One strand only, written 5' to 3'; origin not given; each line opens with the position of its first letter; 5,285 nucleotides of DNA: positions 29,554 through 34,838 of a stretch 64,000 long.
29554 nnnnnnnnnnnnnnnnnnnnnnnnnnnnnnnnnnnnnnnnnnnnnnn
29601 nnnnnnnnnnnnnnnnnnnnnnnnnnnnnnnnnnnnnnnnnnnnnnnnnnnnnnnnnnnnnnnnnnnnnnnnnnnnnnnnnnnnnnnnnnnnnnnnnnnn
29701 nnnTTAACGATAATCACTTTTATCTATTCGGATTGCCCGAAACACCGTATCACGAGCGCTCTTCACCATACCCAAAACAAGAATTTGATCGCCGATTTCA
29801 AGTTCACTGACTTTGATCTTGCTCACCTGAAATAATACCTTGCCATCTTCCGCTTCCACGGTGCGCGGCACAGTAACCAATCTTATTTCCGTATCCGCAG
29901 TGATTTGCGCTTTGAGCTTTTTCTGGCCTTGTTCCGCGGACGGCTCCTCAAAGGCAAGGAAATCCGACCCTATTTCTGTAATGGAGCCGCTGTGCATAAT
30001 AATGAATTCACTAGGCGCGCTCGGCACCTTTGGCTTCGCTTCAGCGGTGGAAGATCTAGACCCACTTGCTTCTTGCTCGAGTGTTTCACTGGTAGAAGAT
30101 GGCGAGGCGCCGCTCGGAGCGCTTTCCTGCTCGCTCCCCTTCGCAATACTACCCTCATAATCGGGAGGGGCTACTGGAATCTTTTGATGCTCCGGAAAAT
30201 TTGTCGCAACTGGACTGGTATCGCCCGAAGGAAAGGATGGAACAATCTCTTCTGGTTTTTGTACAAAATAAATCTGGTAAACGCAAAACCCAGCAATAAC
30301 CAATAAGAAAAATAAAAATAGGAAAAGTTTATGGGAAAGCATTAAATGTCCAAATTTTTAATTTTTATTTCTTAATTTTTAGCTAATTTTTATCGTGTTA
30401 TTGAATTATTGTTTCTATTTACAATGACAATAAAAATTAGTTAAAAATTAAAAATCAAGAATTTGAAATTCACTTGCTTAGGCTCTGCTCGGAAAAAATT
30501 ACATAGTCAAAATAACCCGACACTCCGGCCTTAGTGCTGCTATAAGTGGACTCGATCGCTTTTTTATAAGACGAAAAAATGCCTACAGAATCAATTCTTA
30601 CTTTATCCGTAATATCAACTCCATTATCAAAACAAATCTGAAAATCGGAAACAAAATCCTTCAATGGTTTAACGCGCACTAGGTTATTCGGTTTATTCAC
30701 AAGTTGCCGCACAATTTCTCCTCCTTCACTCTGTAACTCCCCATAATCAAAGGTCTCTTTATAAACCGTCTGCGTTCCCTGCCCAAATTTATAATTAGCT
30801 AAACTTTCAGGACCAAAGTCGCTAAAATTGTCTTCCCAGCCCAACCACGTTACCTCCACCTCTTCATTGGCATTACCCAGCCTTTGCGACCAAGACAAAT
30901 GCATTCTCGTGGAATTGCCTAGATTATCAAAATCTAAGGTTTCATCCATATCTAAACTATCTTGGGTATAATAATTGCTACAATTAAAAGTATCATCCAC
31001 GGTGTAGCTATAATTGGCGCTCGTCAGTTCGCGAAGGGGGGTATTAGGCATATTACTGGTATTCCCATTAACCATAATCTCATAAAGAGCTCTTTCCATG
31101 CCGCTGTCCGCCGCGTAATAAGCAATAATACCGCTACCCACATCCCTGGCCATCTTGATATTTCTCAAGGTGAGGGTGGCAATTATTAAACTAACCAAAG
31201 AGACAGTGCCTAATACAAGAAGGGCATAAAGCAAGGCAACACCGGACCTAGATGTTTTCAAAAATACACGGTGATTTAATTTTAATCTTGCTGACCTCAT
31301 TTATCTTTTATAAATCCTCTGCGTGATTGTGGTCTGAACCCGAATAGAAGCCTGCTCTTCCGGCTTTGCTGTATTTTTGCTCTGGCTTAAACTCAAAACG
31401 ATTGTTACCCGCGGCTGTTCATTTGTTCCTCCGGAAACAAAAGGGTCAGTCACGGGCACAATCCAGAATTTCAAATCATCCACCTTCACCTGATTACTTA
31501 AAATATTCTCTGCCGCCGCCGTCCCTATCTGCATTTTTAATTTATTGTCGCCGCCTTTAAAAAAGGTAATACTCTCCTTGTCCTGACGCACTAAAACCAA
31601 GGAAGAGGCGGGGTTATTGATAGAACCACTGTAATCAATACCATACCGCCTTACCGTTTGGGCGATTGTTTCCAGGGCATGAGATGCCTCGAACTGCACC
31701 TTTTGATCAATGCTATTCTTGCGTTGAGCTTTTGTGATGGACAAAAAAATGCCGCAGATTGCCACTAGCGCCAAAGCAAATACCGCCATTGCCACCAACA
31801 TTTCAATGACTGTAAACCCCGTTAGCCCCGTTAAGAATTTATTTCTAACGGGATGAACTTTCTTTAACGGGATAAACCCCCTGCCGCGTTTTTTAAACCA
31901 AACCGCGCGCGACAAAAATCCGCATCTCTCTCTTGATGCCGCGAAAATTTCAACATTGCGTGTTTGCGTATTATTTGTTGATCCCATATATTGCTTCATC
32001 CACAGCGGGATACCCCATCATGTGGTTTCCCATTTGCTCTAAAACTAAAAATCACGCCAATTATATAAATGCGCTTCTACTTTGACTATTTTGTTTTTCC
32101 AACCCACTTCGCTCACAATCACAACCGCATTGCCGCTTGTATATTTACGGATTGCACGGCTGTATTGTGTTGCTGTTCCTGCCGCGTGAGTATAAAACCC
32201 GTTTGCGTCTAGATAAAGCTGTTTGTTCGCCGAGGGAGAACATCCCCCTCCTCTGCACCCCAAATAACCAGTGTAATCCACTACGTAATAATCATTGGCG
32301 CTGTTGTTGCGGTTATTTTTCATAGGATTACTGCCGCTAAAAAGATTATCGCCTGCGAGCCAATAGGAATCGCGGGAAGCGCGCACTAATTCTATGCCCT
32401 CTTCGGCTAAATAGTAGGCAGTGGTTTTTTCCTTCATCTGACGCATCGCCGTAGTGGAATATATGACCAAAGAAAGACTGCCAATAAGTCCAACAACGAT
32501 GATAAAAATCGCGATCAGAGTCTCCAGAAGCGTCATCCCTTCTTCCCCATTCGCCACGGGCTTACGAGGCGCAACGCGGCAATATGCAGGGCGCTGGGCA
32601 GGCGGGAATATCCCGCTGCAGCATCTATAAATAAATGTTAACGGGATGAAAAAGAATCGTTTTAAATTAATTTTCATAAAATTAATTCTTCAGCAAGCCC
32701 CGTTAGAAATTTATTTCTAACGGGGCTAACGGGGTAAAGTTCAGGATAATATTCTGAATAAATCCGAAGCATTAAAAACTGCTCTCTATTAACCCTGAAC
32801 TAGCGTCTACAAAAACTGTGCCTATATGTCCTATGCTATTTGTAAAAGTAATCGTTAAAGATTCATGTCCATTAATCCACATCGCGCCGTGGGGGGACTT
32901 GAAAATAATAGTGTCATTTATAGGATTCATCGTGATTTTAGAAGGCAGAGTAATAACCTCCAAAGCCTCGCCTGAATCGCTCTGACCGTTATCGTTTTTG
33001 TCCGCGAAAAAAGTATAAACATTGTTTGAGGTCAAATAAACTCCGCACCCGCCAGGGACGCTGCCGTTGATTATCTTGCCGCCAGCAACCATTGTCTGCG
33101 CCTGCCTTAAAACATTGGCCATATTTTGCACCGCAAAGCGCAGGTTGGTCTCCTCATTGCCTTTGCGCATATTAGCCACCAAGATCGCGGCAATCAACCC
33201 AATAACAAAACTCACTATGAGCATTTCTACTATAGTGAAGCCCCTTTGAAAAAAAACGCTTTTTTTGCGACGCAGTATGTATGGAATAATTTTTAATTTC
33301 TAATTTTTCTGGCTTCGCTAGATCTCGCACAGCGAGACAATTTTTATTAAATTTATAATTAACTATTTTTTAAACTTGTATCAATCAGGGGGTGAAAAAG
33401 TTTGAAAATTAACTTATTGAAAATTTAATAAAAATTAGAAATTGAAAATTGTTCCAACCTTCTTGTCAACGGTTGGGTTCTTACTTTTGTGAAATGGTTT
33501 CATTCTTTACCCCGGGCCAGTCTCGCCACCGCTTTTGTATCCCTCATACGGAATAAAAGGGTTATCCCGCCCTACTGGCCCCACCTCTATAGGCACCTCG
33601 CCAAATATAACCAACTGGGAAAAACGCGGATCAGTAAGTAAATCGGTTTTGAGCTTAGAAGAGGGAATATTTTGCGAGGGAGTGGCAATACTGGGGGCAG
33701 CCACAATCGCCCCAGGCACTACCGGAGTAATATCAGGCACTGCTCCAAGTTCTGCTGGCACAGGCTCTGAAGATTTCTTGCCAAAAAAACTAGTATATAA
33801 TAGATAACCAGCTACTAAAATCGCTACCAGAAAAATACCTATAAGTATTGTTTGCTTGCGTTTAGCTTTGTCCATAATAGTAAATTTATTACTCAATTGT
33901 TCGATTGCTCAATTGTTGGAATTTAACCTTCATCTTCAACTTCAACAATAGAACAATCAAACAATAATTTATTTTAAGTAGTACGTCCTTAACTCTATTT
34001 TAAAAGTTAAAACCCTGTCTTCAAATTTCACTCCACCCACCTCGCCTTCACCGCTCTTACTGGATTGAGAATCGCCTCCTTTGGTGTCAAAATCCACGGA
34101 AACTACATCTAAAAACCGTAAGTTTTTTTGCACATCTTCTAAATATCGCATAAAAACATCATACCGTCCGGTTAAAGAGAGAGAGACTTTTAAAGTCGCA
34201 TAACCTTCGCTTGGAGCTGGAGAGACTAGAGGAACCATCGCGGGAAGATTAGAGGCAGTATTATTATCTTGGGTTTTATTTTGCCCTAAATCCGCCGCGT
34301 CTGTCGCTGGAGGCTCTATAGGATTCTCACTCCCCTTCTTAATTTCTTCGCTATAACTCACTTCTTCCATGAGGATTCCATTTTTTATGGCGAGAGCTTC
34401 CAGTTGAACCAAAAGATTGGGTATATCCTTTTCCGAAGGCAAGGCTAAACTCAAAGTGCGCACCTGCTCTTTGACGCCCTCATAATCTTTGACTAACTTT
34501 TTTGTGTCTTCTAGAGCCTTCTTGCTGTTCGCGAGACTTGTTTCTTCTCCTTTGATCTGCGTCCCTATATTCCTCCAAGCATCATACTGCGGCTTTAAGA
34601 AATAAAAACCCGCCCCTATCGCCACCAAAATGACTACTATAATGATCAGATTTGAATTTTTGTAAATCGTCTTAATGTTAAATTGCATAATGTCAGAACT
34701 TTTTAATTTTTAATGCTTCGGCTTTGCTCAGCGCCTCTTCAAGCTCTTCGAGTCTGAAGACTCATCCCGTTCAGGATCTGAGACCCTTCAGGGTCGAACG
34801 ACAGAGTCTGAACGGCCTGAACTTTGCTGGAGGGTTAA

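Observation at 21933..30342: Accessory cell-surface island: recently homogenised Cys-rich Fn3 paralogs, dockerin-like and PKD-like proteins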

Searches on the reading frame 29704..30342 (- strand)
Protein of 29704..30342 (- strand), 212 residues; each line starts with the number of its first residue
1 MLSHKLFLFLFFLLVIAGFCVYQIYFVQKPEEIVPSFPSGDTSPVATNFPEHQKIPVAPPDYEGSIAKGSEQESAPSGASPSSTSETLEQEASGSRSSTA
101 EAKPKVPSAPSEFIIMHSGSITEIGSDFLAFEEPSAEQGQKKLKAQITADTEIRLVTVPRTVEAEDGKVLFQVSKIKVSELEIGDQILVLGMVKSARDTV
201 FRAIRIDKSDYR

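Call 3: search_protein_families(library=pfam, proteins=[window:29704-30342:-], max_evalue=0.1)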
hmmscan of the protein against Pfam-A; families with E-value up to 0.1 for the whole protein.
window:29704-30342:- (212 aa): 1 family
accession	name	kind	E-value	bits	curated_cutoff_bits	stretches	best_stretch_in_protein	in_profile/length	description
PF16667.10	MPDZ_u10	-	0.092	14.1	25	0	64-99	13-48/65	Unstructured region 10 on multiple PDZ protein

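Call 13: search_protein_families(library=ncbifam, proteins=[window:29704-30342:-], max_evalue=0.1)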
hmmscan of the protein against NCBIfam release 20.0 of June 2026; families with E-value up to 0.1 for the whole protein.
window:29704-30342:- (212 aa): 0 families

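Call 73: search_protein_families(library=pfam, alignment_id=A8, max_evalue=1)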
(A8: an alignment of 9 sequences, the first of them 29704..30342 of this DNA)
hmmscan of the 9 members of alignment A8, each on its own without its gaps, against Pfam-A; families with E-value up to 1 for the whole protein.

A. member 1, window:29704-30342:- (212 aa): 3 families
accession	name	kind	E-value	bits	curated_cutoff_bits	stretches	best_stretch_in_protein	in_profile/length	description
PF16667.10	MPDZ_u10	-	0.092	14.1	25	1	64-99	13-48/65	Unstructured region 10 on multiple PDZ protein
PF03907.18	Spo7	-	0.21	11.5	27.5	1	4-30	29-55/211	Spo7-like protein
PF23677.1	YnaL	-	0.22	11.9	27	1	34-64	11-41/57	Protein YnaL-like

B. families by the number of members that match (of 9 scanned): 14 families
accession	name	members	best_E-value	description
PF10907.13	DUF2749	2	0.0021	Protein of unknown function (DUF2749)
PF20814.2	CAA3_Cox_suIV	2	0.015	CAA3-type cytochrome c oxidase subunit IV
PF22852.1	SoxE_N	2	0.022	Sulfocyanin, N-terminal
PF03146.21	NtA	2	0.058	Agrin NtA domain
PF18914.6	DUF5666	2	0.068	Domain of unknown function (DUF5666)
PF20087.4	DUF6479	2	0.11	Family of unknown function (DUF6479)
PF17428.7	DUF5412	1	0.017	Family of unknown function (DUF5412)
PF24145.1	K1-lyase_N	1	0.081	K1 capsule-specific polysaccharide lyase, N-terminal domain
PF16667.10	MPDZ_u10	1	0.092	Unstructured region 10 on multiple PDZ protein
PF00122.25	E1-E2_ATPase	1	0.14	E1-E2 ATPase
PF06865.17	Ppnp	1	0.19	Pyrimidine/purine nucleoside phosphorylase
PF03907.18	Spo7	1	0.21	Spo7-like protein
PF23677.1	YnaL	1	0.22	Protein YnaL-like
PF19592.4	DUF6097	1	0.63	Family of unknown function (DUF6097)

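Call 74: search_solved_structures(query=A8, max_evalue=10)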
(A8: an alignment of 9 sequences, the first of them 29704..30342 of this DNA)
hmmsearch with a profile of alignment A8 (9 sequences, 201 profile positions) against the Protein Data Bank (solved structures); distinct sequences matched with E-value up to 10: 4.
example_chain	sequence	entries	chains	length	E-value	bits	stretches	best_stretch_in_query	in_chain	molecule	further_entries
6jxr_f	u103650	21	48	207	0.24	14.3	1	9-68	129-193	T-cell surface glycoprotein CD3 epsilon chain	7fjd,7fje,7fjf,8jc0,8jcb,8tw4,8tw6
9cq4_E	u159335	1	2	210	0.25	14.3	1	9-68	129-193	T-cell surface glycoprotein CD3 epsilon chain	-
8es7_F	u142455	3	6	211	0.25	14.2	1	9-68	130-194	T-cell surface glycoprotein CD3 epsilon chain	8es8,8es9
8eiz_A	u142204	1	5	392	2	11.3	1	9-86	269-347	Squid sensory receptor CRB1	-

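Call 110: search_protein_families(library=padloc, proteins=[window:29704-30342:-], max_evalue=0.01)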
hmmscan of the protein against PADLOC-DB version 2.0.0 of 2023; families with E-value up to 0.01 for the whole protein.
window:29704-30342:- (212 aa): 0 families

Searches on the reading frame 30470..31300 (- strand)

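Call 3: search_protein_families(library=pfam, proteins=[window:30470-31300:-], max_evalue=0.1)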
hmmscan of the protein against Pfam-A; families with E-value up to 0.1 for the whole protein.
window:30470-31300:- (276 aa): 1 family
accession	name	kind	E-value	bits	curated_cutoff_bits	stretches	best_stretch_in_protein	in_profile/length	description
PF14341.11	PilX_N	-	0.0044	17.4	25.5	1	19-69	1-51/51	PilX N-terminal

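Call 13: search_protein_families(library=ncbifam, proteins=[window:30470-31300:-], max_evalue=0.1)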
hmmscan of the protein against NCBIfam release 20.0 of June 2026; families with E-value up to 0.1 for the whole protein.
window:30470-31300:- (276 aa): 0 families

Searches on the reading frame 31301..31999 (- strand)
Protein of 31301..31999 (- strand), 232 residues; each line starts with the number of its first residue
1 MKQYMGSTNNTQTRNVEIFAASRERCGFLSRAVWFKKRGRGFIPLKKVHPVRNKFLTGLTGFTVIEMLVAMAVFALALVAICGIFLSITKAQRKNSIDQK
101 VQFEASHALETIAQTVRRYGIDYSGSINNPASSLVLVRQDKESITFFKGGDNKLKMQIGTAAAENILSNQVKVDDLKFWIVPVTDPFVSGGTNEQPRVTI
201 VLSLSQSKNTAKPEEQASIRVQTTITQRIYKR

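Call 3: search_protein_families(library=pfam, proteins=[window:31301-31999:-], max_evalue=0.1)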
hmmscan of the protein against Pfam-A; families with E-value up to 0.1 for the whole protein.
window:31301-31999:- (232 aa): 3 families
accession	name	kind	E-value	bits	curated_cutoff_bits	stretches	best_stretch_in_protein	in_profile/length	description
PF07963.17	N_methyl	-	0.00046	20.1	21.2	1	61-81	6-26/27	Prokaryotic N-terminal methylation motif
PF23922.1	DUF7261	-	0.03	15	27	1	68-126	9-66/169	Family of unknown function (DUF7261)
PF24007.1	DUF7321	-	0.079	13.1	27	0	54-102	62-109/155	Domain of unknown function (DUF7321)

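Call 13: search_protein_families(library=ncbifam, proteins=[window:31301-31999:-], max_evalue=0.1)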
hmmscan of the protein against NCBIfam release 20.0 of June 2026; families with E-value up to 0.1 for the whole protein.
window:31301-31999:- (232 aa): 14 families
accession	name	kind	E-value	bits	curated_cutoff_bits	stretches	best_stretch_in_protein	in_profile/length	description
NF041013.1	T4P_ComGE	equivalog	1.2e-06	28.5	49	1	60-114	4-58/83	competence type IV pilus minor pilin ComGE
NF038304.1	EPS_HpsC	equivalog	3.5e-05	23.5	200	1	57-116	18-77/318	hormogonium polysaccharide secretion pseudopilin HpsC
TIGR02599.1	TIGR02599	subfamily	5.3e-05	22.6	256.5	1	61-122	1-62/361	Verru_Chthon cassette protein C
TIGR01711.1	gspJ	equivalog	6.1e-05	22.9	64.85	1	61-151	2-97/192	type II secretion system minor pseudopilin GspJ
NF041002.1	pilin_ComGF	equivalog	6.7e-05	23.1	80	1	60-103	2-45/139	competence type IV pilus minor pilin ComGF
NF007848.0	PRK10557.1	equivalog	7.6e-05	22.1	120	1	60-120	11-71/192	prepilin peptidase-dependent protein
TIGR01707.1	gspI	equivalog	8.3e-05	23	44.35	1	61-82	1-22/101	type II secretion system minor pseudopilin GspI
TIGR02532.1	IV_pilin_GFxxxE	domain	0.00014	21.5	16.3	1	61-80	3-22/24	prepilin-type N-terminal cleavage/methylation domain-containing protein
NF038303.1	EPS_HpsB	equivalog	0.00015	21.8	150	1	60-123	3-62/211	hormogonium polysaccharide secretion pseudopilin HpsB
TIGR02523.1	type_IV_pilV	equivalog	0.00037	21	52.2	1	60-113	2-55/139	type IV pilus modification protein PilV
TIGR01708.2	typeII_sec_gspH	equivalog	0.00081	19.4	80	1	61-165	3-101/169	type II secretion system minor pseudopilin GspH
TIGR02596.1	TIGR02596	subfamily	0.0051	16.9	70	1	62-111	1-50/196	Verru_Chthon cassette protein D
NF047828.1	T3SSXpsI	equivalog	0.0064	16.5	150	1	61-96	3-38/132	type II secretion system protein XpsI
NF040999.1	pilin_ComGC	equivalog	0.033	14.4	75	0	60-80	2-22/84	competence type IV pilus major pilin ComGC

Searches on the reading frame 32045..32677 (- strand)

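Call 5: search_protein_families(library=pfam, proteins=[window:32045-32677:-], max_evalue=0.01)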
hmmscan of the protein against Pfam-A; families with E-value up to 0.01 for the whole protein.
window:32045-32677:- (210 aa): 1 family
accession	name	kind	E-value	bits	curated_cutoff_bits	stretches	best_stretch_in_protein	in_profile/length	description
PF07963.17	N_methyl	-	0.0023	17.9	21.2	1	45-67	4-26/27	Prokaryotic N-terminal methylation motif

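Call 13: search_protein_families(library=ncbifam, proteins=[window:32045-32677:-], max_evalue=0.1)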
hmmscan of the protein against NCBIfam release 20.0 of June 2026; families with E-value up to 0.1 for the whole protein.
window:32045-32677:- (210 aa): 5 families
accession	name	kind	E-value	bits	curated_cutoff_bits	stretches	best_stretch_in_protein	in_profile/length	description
TIGR02523.1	type_IV_pilV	equivalog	2.8e-08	34.3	52.2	1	46-111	2-67/139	type IV pilus modification protein PilV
TIGR01707.1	gspI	equivalog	3.9e-05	24.1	44.35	1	47-95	1-49/101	type II secretion system minor pseudopilin GspI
NF041013.1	T4P_ComGE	equivalog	5.4e-05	23.2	49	1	47-96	5-54/83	competence type IV pilus minor pilin ComGE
NF038303.1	EPS_HpsB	equivalog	0.046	13.7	150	0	120-180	99-154/211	hormogonium polysaccharide secretion pseudopilin HpsB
NF040982.1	ComGD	equivalog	0.05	14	70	1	45-84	1-37/139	competence type IV pilus minor pilin ComGD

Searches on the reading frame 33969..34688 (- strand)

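Call 5: search_protein_families(library=pfam, proteins=[window:33969-34688:-], max_evalue=0.01)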
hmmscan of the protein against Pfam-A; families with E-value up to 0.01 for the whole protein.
window:33969-34688:- (239 aa): 2 families
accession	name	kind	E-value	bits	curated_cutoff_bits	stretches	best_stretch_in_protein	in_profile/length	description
PF04350.18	PilO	-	4.2e-10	40.4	22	1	49-119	12-82/145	Pilus assembly protein, PilO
PF02706.20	Wzz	-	0.0098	16.6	25.5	0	6-66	10-71/91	Chain length determinant protein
